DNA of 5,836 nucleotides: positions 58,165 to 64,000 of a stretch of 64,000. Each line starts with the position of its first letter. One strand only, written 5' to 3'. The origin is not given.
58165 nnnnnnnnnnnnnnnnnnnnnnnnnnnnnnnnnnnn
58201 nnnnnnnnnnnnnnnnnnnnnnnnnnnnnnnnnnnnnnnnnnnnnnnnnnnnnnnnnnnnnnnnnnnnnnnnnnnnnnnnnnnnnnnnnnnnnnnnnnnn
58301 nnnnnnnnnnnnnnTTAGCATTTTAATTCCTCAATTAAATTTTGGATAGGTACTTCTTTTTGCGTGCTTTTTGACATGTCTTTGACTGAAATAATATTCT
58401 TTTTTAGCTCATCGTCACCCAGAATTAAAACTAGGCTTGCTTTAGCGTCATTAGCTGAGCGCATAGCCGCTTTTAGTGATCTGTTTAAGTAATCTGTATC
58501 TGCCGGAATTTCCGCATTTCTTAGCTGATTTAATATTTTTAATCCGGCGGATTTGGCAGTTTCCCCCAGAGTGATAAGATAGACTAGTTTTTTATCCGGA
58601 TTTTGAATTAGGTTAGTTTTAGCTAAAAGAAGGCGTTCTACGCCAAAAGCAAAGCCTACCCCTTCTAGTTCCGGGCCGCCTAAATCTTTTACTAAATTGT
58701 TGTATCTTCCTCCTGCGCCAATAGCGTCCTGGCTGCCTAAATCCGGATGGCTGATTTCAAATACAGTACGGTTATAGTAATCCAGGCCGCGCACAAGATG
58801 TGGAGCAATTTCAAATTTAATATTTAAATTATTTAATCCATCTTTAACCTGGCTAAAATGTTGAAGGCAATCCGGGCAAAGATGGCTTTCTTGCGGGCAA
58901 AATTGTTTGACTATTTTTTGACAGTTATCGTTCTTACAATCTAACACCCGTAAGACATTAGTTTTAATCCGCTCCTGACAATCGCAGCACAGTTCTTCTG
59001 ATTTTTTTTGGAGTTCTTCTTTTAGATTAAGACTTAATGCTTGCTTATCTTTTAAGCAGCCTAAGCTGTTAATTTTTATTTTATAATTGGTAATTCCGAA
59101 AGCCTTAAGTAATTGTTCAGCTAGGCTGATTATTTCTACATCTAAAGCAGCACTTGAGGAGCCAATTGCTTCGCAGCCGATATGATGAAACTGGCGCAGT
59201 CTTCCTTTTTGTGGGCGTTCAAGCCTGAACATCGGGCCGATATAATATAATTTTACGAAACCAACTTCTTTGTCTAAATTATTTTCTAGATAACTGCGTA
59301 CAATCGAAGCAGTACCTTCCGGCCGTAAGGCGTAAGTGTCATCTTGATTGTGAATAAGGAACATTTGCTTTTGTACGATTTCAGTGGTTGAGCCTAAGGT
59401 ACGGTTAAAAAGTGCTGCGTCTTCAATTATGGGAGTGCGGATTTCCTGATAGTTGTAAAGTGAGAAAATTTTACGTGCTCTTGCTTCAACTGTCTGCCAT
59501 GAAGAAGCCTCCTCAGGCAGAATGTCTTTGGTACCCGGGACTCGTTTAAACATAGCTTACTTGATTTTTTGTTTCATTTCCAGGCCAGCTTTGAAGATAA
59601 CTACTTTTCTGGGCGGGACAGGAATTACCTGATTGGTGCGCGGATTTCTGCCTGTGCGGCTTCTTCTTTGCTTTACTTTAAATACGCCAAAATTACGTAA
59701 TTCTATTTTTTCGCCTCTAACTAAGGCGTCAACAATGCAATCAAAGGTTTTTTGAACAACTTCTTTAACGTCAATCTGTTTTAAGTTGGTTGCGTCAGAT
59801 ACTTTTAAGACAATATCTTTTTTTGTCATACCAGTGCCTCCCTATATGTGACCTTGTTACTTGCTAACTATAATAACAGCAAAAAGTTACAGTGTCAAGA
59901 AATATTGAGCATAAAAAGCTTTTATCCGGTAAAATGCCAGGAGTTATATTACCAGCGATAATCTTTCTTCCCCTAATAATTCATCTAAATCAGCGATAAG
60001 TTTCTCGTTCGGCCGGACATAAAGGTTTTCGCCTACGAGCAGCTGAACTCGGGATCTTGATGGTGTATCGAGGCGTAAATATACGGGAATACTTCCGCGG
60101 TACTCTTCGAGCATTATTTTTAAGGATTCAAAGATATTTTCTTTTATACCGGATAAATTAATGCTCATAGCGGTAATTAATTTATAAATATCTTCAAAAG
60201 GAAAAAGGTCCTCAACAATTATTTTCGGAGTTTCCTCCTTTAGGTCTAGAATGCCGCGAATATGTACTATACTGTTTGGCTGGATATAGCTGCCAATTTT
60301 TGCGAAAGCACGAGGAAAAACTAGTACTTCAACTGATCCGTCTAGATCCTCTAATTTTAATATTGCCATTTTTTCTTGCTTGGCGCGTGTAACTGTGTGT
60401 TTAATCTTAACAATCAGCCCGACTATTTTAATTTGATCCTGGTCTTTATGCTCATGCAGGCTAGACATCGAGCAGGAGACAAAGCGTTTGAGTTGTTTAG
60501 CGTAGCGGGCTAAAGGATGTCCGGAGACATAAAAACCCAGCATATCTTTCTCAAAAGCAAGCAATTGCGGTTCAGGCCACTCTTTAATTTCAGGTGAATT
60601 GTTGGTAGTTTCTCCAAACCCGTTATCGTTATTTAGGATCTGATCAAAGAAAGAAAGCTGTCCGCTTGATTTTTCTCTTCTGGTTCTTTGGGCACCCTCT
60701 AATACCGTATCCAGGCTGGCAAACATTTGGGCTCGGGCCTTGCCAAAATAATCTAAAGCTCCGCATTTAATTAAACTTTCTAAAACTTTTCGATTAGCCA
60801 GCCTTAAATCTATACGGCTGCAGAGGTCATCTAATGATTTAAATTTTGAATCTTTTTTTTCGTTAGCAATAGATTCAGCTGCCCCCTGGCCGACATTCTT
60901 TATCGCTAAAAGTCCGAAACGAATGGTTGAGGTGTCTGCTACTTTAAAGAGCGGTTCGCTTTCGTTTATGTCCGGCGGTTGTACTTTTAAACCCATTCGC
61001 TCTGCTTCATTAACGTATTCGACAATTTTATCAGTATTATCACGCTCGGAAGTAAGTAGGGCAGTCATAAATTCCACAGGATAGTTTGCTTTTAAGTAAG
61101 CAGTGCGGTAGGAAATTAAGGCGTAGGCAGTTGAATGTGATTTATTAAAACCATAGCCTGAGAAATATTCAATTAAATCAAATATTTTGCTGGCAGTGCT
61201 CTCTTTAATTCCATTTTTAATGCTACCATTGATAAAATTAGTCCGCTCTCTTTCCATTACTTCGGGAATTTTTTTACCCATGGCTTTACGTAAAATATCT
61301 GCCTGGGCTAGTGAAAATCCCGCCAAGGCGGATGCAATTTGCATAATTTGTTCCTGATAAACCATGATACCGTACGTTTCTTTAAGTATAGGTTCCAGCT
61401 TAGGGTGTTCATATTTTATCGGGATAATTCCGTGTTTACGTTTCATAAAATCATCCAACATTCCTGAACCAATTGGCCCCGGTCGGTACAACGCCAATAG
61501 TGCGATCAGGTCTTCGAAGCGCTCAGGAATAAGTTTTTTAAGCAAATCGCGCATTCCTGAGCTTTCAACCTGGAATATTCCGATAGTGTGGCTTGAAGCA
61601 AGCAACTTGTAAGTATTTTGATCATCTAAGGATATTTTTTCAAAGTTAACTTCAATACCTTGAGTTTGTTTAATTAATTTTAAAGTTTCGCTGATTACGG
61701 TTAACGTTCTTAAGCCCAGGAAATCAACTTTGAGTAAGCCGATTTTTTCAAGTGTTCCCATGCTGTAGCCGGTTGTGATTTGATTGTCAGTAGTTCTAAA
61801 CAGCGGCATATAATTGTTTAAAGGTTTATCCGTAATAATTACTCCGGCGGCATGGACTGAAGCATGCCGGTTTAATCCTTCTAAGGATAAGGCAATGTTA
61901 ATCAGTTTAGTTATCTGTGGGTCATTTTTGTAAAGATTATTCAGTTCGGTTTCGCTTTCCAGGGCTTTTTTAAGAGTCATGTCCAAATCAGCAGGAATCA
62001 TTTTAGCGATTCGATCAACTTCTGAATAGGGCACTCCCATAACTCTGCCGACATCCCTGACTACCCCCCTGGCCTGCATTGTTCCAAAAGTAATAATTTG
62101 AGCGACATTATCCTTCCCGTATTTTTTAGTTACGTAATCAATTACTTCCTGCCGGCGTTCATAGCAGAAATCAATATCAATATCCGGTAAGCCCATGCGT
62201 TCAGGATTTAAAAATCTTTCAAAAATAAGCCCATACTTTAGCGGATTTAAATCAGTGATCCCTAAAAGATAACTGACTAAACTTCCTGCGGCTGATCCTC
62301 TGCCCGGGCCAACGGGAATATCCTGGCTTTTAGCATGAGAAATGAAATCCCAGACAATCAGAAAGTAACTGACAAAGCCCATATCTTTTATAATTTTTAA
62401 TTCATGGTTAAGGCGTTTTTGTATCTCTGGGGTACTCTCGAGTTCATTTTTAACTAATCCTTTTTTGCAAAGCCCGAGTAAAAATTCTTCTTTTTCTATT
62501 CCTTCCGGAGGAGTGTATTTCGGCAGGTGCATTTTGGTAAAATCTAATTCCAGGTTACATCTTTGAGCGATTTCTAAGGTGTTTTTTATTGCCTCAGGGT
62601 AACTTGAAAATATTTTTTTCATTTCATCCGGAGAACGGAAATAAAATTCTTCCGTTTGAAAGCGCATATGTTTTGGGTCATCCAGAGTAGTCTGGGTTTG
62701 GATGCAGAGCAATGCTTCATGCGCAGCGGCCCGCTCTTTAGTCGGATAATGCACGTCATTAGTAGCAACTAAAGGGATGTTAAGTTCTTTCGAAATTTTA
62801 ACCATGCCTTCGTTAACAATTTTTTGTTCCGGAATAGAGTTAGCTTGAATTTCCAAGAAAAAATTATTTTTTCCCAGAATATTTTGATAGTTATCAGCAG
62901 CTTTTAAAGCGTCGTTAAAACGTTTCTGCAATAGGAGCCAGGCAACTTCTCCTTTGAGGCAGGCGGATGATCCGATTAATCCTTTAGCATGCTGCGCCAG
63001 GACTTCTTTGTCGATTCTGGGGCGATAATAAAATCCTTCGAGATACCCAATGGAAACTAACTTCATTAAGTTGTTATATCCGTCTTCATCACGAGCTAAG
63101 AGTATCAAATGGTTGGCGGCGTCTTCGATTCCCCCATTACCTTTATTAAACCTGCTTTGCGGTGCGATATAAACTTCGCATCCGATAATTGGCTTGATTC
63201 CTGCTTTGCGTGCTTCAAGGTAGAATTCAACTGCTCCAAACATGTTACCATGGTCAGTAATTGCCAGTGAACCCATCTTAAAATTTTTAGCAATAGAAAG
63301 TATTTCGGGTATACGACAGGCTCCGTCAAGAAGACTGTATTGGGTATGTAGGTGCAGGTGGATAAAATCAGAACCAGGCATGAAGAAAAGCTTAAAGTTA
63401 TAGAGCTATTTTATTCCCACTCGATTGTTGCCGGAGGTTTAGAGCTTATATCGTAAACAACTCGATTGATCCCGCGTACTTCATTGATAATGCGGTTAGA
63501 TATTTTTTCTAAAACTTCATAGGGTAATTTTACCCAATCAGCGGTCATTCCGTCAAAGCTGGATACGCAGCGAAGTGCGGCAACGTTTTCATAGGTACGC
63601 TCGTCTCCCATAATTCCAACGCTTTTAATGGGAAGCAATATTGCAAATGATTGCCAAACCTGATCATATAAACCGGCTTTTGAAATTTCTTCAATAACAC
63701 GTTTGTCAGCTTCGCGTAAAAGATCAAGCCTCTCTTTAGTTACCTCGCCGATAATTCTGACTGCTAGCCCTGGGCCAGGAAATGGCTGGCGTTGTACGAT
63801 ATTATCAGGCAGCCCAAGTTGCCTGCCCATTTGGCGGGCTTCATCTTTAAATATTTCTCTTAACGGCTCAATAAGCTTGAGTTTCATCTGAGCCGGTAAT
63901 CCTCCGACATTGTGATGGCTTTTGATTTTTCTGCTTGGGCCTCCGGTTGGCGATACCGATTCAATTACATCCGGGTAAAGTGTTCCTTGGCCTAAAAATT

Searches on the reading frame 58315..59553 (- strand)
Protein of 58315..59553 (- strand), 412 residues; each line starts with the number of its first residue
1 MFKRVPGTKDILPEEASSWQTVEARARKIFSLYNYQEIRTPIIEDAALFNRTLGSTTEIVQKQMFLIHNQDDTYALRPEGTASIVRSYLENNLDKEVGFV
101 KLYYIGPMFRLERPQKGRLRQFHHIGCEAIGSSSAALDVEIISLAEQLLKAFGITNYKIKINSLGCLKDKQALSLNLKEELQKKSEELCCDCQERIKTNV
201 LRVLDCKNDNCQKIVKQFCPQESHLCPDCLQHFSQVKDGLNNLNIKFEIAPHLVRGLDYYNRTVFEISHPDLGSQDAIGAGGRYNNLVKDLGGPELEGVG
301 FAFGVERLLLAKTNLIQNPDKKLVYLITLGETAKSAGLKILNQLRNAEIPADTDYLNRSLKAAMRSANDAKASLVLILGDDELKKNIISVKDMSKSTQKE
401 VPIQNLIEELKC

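Call 24: search_protein_families(library=pfam, proteins=[window:58315-59553:-])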
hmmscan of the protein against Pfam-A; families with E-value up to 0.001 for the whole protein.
window:58315-59553:- (412 aa): 5 families
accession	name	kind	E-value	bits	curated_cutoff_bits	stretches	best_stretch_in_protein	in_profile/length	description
PF13393.11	tRNA-synt_His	-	3.3e-43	148.5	25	1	7-308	1-308/308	Histidyl-tRNA synthetase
PF03129.25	HGTP_anticodon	-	1.2e-14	54.6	21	1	324-411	2-92/94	Anticodon binding domain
PF00587.30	tRNA-synt_2b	-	2e-14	54.5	29.3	1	69-309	6-172/179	tRNA synthetase class II core domain (G, H, P, S and T)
PF01409.25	tRNA-synt_2d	-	7.8e-06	26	19.8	1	16-160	16-161/246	tRNA synthetases class II core domain (F)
PF00152.25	tRNA-synt_2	-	0.00016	21.3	25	0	25-151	31-139/308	tRNA synthetases class II (D, K and N)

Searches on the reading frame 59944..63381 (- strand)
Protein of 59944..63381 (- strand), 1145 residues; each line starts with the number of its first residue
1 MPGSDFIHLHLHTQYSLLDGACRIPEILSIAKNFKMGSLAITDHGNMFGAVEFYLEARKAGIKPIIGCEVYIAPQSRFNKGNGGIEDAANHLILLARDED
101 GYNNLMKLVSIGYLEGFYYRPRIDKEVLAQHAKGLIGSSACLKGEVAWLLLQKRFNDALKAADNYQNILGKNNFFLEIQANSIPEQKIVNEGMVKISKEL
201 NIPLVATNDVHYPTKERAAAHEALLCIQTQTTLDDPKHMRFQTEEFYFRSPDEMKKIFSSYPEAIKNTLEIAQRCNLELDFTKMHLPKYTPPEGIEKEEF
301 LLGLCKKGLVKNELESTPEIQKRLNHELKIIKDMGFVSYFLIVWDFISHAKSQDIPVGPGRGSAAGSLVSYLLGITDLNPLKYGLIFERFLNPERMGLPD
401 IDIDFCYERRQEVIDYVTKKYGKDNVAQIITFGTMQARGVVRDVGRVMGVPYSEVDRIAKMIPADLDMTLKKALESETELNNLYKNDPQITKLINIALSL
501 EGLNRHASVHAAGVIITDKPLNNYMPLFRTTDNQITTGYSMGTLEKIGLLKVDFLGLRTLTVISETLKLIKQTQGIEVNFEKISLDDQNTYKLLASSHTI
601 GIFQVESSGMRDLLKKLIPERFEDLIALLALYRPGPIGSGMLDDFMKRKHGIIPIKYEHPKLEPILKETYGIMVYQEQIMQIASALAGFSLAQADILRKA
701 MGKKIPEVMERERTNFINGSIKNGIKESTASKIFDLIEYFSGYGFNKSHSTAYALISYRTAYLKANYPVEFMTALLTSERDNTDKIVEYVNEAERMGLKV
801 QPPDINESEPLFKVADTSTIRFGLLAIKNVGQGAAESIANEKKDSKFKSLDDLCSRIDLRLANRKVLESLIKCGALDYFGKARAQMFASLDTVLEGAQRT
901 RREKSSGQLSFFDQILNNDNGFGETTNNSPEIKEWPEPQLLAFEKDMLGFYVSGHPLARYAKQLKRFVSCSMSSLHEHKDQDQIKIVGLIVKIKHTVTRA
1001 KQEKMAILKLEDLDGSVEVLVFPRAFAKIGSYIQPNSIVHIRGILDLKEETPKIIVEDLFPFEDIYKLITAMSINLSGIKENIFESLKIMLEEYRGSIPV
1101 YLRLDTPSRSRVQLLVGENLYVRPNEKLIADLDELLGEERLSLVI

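Call 16: find_encoding_contigs(protein=window:59944-63381:-, flank=10000, max_places=6)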
Protein window:59944-63381:- (1145 aa): no gene with exactly this product is on record in the collection.

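Call 24: search_protein_families(library=pfam, proteins=[window:59944-63381:-])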
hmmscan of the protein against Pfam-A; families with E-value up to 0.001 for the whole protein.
window:59944-63381:- (1145 aa): 6 families
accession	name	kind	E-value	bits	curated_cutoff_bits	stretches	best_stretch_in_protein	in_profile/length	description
PF07733.18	DNA_pol3_alpha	-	1.9e-104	349.3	23.9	1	303-556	5-260/260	Bacterial DNA polymerase III alpha NTPase domain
PF17657.6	DNA_pol3_finger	-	2.8e-67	225.6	22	1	559-724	1-166/166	Bacterial DNA polymerase III alpha subunit finger domain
PF02811.25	PHP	-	3e-58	197.2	26.4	1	8-180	1-163/164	PHP domain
PF14579.12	HHH_6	-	6.9e-28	97.1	25.6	1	797-886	1-90/90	Helix-hairpin-helix motif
PF01336.31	tRNA_anti-codon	-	1.9e-08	34.5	27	1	985-1060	2-73/75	OB-fold nucleic acid binding domain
PF20914.2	DNA_pol_IIIA_C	-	2.3e-06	27.8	22.5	1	1087-1137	2-52/52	DNA polymerase III subunit alpha, C-terminal domain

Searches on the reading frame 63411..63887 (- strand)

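Call 24: search_protein_families(library=pfam, proteins=[window:63411-63887:-])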
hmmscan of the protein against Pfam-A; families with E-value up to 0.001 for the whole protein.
window:63411-63887:- (158 aa): 1 family
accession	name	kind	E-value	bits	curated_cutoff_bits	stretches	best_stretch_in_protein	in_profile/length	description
PF00958.27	GMP_synt_C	-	1.4e-47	160.1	27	1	66-157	1-92/92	GMP synthase C terminal domain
